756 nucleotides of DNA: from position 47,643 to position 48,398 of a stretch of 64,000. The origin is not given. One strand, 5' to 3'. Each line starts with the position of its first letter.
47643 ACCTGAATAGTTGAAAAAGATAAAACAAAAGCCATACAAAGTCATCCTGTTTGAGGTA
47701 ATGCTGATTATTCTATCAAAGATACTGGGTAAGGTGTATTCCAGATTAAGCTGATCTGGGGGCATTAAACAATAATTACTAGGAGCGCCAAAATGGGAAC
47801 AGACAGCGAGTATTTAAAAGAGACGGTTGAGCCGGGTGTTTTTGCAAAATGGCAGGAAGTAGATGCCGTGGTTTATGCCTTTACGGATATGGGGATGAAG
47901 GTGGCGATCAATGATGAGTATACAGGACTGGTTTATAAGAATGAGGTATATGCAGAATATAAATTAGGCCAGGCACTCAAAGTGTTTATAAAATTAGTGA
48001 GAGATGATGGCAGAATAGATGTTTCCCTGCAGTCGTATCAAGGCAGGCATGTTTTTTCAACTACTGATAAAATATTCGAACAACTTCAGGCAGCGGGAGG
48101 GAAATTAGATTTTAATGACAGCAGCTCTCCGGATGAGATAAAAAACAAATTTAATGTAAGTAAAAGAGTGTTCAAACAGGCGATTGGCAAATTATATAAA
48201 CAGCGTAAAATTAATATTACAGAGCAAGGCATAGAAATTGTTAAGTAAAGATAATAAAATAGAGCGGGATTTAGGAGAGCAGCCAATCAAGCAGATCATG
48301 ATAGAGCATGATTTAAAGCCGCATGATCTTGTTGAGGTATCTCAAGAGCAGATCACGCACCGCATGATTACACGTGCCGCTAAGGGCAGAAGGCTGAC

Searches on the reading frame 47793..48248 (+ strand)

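Call 26: search_protein_families(library=pfam, proteins=[window:47793-48248:+], max_evalue=0.00001)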
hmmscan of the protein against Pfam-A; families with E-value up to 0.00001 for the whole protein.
window:47793-48248:+ (151 aa): 2 families
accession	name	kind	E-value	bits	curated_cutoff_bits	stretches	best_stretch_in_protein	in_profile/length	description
PF17783.7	CvfB_WH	-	1.6e-22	79.5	22.9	1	92-148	1-57/58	CvfB-like winged helix domain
PF21543.3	CvfB_2nd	-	2.2e-06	28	27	1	21-80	15-75/76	Virulence regulatory factor CvfB, second domain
